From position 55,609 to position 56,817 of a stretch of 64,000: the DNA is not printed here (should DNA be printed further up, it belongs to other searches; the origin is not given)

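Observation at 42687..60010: Orphan ligase / carrier protein / radical-SAM / reductase gene cluster without KS or condensation domains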

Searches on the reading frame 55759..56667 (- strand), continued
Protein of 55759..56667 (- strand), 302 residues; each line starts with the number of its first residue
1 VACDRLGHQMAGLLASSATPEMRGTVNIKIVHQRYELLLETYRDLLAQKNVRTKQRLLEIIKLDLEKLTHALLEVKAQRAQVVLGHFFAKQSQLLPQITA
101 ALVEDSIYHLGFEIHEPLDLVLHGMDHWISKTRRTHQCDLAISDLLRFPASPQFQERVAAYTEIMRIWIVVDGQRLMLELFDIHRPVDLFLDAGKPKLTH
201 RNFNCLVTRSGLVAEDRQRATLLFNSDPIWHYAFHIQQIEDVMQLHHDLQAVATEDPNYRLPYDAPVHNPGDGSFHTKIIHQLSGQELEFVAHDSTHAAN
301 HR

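Call 35: fold_search(model_id=the predicted structure, library=pdb)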
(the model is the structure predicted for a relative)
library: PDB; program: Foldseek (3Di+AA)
matches with E <= 10: 692; with E <= 0.001: 3
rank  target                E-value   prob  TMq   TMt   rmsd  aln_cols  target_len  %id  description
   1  6bu2_A                7.6e-05  1.00  0.34  0.56   5.5       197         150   14  Crystal structure of methylmalonyl-CoA epimerase from Mycobacterium tuberculosis (released 2018-12-12)
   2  6bu2_B                2.7e-04  1.00  0.34  0.55   5.6       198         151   14  Crystal structure of methylmalonyl-CoA epimerase from Mycobacterium tuberculosis (released 2018-12-12)
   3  1dhy                  4.8e-04  0.85  0.20  0.20  18.8       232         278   12  KKS102 BPHC ENZYME (released 1995-10-15)
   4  1kwb                  1.3e-03  0.77  0.20  0.20  18.4       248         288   10  Crystal structure of the His145Ala mutant of 2,3-dihydroxybipheny dioxygenase (BphC) (released 2003-01-29)
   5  1ss4_B                1.3e-03  0.82  0.16  0.28  16.0       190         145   12  Crystal Structure of the Glyoxalase Family Protein APC24694 from Bacillus cereus (released 2004-08-03)
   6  1sp8_C                2.2e-03  0.96  0.27  0.21  11.6       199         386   10  4-Hydroxyphenylpyruvate Dioxygenase (released 2004-09-21)
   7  1eil                  2.3e-03  0.77  0.21  0.20  18.2       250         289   12  2,3-DIHYDROXYBIPHENYL-1,2-DIOXYGENASE (released 2001-02-26)
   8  3rmu_A                3.4e-03  0.95  0.28  0.48   6.3       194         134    7  Crystal structure of human Methylmalonyl-CoA epimerase, MCEE (released 2011-05-11)
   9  1ss4_A                3.4e-03  0.60  0.16  0.26  17.2       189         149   10  Crystal Structure of the Glyoxalase Family Protein APC24694 from Bacillus cereus (released 2004-08-03)
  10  1kw3                  3.6e-03  0.63  0.20  0.20  18.2       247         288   11  Crystal structure of 2,3-dihydroxybiphenyal dioxygenase (BphC) at 1.45 A resolution (released 2003-01-28)
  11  6qh4_D                4.1e-03  0.93  0.28  0.49   6.4       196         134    8  Crystal structure of human Methylmalonyl-CoA epimerase (MCEE) p.Arg143Cys variant (released 2019-02-27)
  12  6bnz                  4.6e-03  0.85  0.19  0.19  14.9       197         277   10  Crystal structure of E144Q-glyoxalase I mutant from Zea mays in space group P4(1)2(1)2 (released 2018-11-21)
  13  1sp8_A                7.0e-03  0.94  0.30  0.23  11.8       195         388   11  4-Hydroxyphenylpyruvate Dioxygenase (released 2004-09-21)
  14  6qh4_C                7.9e-03  0.85  0.27  0.46   6.6       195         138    8  Crystal structure of human Methylmalonyl-CoA epimerase (MCEE) p.Arg143Cys variant (released 2019-02-27)
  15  9csj_A                9.6e-03  0.90  0.34  0.32   9.8       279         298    9  Crystal structure of human glyoxalase domain-containing protein 4 (GLOD4) at 2.33 A resolution. (released 2025-08-13)
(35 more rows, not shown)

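Call 39: find_related_loci(query=A2, collection=metagenome_contigs, flank=10000)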
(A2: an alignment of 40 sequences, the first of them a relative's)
Query A2 (277 aa) in metagenome_contigs; peptide patterns used: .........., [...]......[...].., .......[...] (x = any residue, [..] = any of these).
196 stretches matched a pattern; 36 encode a relative of the query (tblastn E <= 1e-3); 36 distinct loci.
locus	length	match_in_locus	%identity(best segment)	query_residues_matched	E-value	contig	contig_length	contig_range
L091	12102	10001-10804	62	1-267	9e-108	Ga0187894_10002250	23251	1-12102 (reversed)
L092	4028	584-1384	51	3-266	1e-82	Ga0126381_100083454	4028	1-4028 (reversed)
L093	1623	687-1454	52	23-275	7e-84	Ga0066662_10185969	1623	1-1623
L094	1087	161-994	51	3-273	8e-85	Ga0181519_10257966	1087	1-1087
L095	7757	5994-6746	49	3-255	6e-78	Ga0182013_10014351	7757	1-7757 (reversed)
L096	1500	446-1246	48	2-266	9e-83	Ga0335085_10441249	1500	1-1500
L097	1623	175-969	48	3-266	5e-80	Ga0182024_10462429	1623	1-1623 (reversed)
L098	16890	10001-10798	48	3-266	2e-75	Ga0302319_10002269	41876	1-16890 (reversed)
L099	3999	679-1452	51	13-266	7e-74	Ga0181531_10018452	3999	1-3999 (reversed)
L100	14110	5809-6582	52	13-266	4e-73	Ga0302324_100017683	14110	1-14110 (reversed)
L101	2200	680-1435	51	13-266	3e-73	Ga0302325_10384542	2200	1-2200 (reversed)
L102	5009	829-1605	40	11-267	7e-63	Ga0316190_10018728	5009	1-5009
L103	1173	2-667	43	46-267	3e-62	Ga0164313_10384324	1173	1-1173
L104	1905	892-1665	42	9-266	5e-59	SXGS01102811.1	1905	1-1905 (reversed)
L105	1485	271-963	39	11-266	4e-58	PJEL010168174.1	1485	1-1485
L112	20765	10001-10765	36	13-266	1e-46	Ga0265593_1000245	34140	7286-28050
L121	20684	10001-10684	33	19-268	1e-35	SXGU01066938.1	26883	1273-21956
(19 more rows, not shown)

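Call 43: search_protein_families(library=pfam, proteins=[L112:3078-3713:+, L112:3751-6903:+, L112:6906-8453:+, L112:13730-16783:-, L112:16790-17905:-, L121:6497-8281:+, L121:10706-12097:+, L121:12094-12708:+, L121:12761-14038:+, L121:4912-6537:+], max_evalue=0.0001)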
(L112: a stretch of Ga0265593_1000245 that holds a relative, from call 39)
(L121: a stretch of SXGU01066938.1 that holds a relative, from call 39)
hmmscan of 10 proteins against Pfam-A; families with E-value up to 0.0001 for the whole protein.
L112:3078-3713:+ (211 aa): 6 families
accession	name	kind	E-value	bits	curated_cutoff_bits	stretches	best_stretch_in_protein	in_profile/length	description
PF13649.12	Methyltransf_25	-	2.9e-17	63.6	27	1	63-153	1-97/97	Methyltransferase domain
PF08241.18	Methyltransf_11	-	4.5e-17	62.9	21.2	1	64-157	1-95/95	Methyltransferase domain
PF13489.12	Methyltransf_23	-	1.3e-11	44.9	27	1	52-160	12-119/164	Methyltransferase domain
PF08242.18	Methyltransf_12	-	9.6e-11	42.7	30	1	64-155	1-98/98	Methyltransferase domain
PF13847.12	Methyltransf_31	-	5.1e-10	39.7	27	1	59-158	3-110/145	Methyltransferase domain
PF01209.24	Ubie_methyltran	-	7e-06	26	20.1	1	58-156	45-150/233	ubiE/COQ5 methyltransferase family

L112:3751-6903:+ (1050 aa): 9 families
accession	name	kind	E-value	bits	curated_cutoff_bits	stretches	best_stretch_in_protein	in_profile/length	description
PF00501.34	AMP-binding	-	2.8e-92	309.9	29.9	1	40-387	2-384/384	AMP-binding enzyme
PF08242.18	Methyltransf_12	-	1.2e-14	55.3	30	1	557-653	1-95/98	Methyltransferase domain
PF13847.12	Methyltransf_31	-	3.7e-14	53.1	27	1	555-684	6-130/145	Methyltransferase domain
PF08241.18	Methyltransf_11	-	2.4e-13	51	21.2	1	557-657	1-94/95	Methyltransferase domain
PF13649.12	Methyltransf_25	-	2.8e-13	50.8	27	1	556-651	1-94/97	Methyltransferase domain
PF00550.31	PP-binding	-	8e-13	48.9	20.8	1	962-1024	2-66/67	Phosphopantetheine attachment site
PF13489.12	Methyltransf_23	-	3.3e-10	40.4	27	1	545-669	13-128/164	Methyltransferase domain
PF13193.12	AMP-binding_C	-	1.3e-06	29.7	24.5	0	443-487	1-45/76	AMP-binding enzyme C-terminal domain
PF05401.17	NodS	-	4.3e-05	23.9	24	1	555-660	46-146/201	Nodulation protein S (NodS)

L112:6906-8453:+ (515 aa): 2 families
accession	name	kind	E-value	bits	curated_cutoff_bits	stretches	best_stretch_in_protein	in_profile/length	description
PF00668.25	Condensation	-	6e-70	236.6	30.6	1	70-507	3-443/456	Condensation domain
PF18563.6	TubC_N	-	7.3e-16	58.5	26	1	14-59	6-51/52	TubC N-terminal docking domain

L112:13730-16783:- (1017 aa): 2 families
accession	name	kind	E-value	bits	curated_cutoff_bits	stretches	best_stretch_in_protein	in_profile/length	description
PF00873.25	ACR_tran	-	5.9e-260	865.6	28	1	4-1007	2-1020/1021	AcrB/AcrD/AcrF family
PF03176.21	MMPL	-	2.8e-06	26.9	20.5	0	852-1010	147-305/333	MMPL family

L112:16790-17905:- (371 aa): 2 families
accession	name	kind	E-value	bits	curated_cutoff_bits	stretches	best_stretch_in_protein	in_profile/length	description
PF16576.10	HlyD_D23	-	4.9e-27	95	30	1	55-269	3-214/214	Barrel-sandwich domain of CusB or HlyD membrane-fusion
PF13437.12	HlyD_3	-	1.5e-18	67.9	22.2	1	165-266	1-106/106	HlyD family secretion protein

L121:6497-8281:+ (594 aa): 2 families
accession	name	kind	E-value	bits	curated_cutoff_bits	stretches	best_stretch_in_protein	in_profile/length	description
PF00083.30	Sugar_tr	-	1.2e-34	120.4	22.3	1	203-585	47-449/452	Sugar (and other) transporter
PF07690.21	MFS_1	-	1.6e-27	96.8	33.4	1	167-479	3-289/347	Major Facilitator Superfamily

L121:10706-12097:+ (463 aa): 2 families
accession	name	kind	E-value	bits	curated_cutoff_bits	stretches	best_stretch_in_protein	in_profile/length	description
PF07690.21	MFS_1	-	8.5e-27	94.4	33.4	2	40-414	2-341/347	Major Facilitator Superfamily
PF13000.13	Acatn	-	3.9e-10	39.3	23.7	1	39-115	5-79/546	Acetyl-coenzyme A transporter 1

L121:12094-12708:+ (204 aa): 1 family
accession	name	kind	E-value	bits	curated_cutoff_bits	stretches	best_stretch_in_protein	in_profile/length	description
PF04087.19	DUF389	-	2.3e-07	31.4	23.9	1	47-164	11-128/137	Domain of unknown function (DUF389)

L121:12761-14038:+ (425 aa): 1 family
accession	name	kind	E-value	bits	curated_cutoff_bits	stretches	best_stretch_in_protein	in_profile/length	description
PF00999.27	Na_H_Exchanger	-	7.3e-29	101.2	26.2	1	42-415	6-374/375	Sodium/hydrogen exchanger, transmembrane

L121:4912-6537:+ (541 aa): 1 family
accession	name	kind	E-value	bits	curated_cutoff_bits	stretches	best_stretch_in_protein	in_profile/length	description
PF13372.12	Alginate_exp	-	3.2e-27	95.8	25.2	1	218-515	102-376/395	Alginate export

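Call 66: find_encoding_contigs(protein=P0131, flank=10000, max_places=1)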
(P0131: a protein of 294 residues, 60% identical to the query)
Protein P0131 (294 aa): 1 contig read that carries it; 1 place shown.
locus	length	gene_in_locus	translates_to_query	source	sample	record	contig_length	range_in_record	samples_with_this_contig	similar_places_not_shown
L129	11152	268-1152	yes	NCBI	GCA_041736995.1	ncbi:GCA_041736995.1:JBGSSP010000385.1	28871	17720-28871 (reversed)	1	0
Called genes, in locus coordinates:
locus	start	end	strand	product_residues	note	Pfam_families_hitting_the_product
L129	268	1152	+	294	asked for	-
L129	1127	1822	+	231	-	PF03567:Sulfotransfer_2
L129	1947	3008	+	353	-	-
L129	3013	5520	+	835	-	PF14522:Cytochrome_C7 (faint), PF13432:TPR_16 (weak), PF14559:TPR_19, PF13371:TPR_9 (weak), PF13424:TPR_12 (weak), PF13432:TPR_16 (weak), PF23914:TPR_CcmH_CycH (weak), PF14559:TPR_19 (weak), +13 more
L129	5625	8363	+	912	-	PF00884:Sulfatase, PF16347:SGSH_C (weak)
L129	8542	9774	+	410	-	PF01073:3Beta_HSD (weak), PF01370:Epimerase, PF07993:NAD_binding_4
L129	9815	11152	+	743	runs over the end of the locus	PF00122:E1-E2_ATPase, PF00702:Hydrolase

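Call 74: search_protein_families(library=pfam, proteins=[L129:1947-3008:+], max_evalue=1)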
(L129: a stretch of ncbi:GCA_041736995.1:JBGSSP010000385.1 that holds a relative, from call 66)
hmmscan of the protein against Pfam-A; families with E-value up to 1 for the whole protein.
L129:1947-3008:+ (353 aa): 0 families

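Call 79: search_protein_representatives(alignment_id=A2)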
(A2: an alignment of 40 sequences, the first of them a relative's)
Query: 40 sequences, 279 profile positions. Proteins with E-value up to 0.001 (for the whole library): 86; up to 1e-10: 68; up to 1e-30: 49. The best 86 are listed.
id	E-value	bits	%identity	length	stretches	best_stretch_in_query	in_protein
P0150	1.5e-117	407.9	-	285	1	3-276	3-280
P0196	1.1e-106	372.2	-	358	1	4-274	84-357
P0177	8.7e-105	366.0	-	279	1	4-274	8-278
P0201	1.2e-104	365.6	-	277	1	2-277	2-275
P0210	1.4e-99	349.0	-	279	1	6-275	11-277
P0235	4.3e-96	337.5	-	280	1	7-276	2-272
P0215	1.8e-93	328.9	-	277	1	5-277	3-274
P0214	7.1e-93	327.0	-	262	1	15-275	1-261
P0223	7.2e-93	326.9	-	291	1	11-277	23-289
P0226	2.2e-91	322.1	-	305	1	7-275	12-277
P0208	1.8e-90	319.1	-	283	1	16-277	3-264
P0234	1.7e-89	315.8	-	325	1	5-276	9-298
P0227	2.8e-86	305.3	-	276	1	4-274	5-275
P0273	3.7e-86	304.9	-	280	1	16-275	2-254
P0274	9.3e-85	300.3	-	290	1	15-275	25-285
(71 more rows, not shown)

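Call 82: find_encoding_contigs(protein=P0128, flank=10000, max_places=2)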
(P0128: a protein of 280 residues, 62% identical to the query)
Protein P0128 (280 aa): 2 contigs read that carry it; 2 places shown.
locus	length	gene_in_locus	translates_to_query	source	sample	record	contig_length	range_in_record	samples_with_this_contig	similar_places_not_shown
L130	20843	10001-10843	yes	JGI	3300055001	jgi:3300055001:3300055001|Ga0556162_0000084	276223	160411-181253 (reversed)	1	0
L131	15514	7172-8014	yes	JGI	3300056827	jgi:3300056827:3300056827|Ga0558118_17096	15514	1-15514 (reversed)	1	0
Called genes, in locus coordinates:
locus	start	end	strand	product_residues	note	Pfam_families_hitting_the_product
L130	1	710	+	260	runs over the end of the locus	PF00290:Trp_syntA (weak)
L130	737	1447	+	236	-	PF00697:PRAI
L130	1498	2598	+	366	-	-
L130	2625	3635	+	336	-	PF05185:PRMT5 (faint), PF04816:TrmK (faint), PF06325:PrmA (weak), PF12847:Methyltransf_18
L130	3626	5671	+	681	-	PF00122:E1-E2_ATPase, PF00702:Hydrolase, PF13419:HAD_2 (faint)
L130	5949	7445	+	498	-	PF00501:AMP-binding, PF13193:AMP-binding_C (weak)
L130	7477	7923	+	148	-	PF07366:SnoaL, PF12680:SnoaL_2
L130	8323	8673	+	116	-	PF00550:PP-binding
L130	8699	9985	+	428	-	PF04055:Radical_SAM, PF06969:HemN_C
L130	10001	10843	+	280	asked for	-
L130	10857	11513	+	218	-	PF03567:Sulfotransfer_2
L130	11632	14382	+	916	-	PF00884:Sulfatase, PF16347:SGSH_C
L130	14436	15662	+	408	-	PF01370:Epimerase, PF07993:NAD_binding_4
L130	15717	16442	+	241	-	PF04672:Methyltransf_19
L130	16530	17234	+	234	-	-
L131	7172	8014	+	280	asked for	-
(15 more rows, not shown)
